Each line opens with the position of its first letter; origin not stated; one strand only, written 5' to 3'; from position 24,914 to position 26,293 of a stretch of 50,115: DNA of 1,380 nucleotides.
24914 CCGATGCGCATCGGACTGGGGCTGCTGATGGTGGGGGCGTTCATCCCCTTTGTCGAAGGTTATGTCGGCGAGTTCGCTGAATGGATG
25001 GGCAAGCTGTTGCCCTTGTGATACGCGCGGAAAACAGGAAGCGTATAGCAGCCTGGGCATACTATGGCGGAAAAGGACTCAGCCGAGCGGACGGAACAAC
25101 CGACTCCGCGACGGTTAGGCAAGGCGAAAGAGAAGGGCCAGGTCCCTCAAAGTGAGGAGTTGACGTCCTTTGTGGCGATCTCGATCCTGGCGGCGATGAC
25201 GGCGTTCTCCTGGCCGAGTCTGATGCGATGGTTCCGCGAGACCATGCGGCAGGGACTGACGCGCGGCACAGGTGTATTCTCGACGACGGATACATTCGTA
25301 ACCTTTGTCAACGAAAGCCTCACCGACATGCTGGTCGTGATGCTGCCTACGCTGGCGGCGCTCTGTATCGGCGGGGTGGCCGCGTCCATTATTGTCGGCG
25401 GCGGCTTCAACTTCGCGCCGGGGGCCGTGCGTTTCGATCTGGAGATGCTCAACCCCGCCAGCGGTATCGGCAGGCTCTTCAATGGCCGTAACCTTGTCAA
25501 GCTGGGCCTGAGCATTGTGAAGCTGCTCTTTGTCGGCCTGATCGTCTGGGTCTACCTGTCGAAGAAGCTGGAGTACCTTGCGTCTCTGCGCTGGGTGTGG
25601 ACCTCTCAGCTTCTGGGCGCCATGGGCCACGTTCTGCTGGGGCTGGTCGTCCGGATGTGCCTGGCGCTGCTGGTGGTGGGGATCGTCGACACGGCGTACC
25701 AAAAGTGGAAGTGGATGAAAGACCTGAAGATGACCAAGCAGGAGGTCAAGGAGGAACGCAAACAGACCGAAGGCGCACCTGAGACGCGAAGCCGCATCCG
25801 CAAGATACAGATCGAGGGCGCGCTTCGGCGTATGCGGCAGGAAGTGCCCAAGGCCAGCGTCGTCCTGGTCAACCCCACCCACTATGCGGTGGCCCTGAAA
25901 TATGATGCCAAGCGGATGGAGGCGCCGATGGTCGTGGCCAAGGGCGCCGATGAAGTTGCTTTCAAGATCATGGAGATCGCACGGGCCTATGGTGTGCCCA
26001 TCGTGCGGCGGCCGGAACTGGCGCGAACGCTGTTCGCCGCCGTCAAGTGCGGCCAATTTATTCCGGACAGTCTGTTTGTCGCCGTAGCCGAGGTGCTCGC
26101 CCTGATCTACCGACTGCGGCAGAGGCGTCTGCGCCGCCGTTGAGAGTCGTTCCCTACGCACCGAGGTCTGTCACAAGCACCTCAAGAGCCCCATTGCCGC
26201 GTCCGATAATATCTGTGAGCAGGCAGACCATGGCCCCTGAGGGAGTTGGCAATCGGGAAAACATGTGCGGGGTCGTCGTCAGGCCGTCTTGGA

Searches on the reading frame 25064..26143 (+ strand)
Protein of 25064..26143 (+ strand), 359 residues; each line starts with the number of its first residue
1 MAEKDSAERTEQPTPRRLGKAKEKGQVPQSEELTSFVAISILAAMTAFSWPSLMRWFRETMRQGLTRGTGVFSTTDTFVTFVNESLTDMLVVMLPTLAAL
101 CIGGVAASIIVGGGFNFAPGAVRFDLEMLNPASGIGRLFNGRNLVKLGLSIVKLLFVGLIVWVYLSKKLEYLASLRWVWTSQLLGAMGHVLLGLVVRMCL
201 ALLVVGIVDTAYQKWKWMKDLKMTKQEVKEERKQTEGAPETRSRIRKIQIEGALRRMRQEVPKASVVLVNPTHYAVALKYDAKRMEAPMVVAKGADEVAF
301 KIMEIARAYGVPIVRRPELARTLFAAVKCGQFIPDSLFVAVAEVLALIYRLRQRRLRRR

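Call 10: search_protein_families(library=pfam, proteins=[window:25064-26143:+], max_evalue=0.001)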
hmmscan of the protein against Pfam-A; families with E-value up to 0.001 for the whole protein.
window:25064-26143:+ (359 aa): 1 family
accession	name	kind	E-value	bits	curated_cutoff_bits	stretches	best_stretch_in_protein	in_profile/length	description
PF01312.24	Bac_export_2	-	6.9e-116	387.6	24.4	1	8-348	2-335/335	FlhB HrpN YscU SpaS Family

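Call 57: find_homologous_proteins(query=window:25064-26143:+, max_evalue=1e-40)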
Query window:25064-26143:+ (359 aa): 7668 proteins with E <= 1e-40 among 8000 candidates; the best 120 are listed.
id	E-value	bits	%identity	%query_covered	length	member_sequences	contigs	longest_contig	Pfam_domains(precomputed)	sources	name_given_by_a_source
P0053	6.9e-220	747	95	97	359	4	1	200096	PF01312.25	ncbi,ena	-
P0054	1.4e-195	667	84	97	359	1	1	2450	PF01312.25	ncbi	-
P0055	9.1e-143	494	64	94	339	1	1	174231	PF01312.25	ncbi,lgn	-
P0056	7.3e-140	484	62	99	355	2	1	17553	PF01312.25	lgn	-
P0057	2.4e-138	479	63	99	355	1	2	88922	PF01312.25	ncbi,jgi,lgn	-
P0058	5.2e-138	478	60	99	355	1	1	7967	PF01312.25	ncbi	-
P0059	5.7e-138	478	60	97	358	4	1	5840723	PF01312.25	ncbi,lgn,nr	ncbi:MAG: flagellar biosynthesis protein FlhB [Phycisphaerales bacterium]|nr:MAG: flagellar biosynth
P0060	1.7e-137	476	61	99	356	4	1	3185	PF01312.25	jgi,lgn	jgi:flagellar biosynthetic protein FlhB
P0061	1.3e-136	473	60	99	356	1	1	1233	PF01312.25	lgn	-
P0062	2.5e-136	472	61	99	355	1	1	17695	PF01312.25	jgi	jgi:flagellar biosynthetic protein FlhB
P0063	8.9e-136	471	62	99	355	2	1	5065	PF01312.25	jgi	jgi:flagellar biosynthetic protein FlhB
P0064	5.7e-135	468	58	99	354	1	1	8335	PF01312.25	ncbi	-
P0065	6.4e-135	468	60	99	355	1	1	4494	PF01312.25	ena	-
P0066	2.7e-134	466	58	99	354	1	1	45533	PF01312.25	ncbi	-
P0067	2.8e-134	466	58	99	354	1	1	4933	PF01312.25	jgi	-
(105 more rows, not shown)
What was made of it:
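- On Flagellin glycosylation island: The organism is an uncultured Planctomycetota/Phycisphaerae-like bacterium (call 57).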
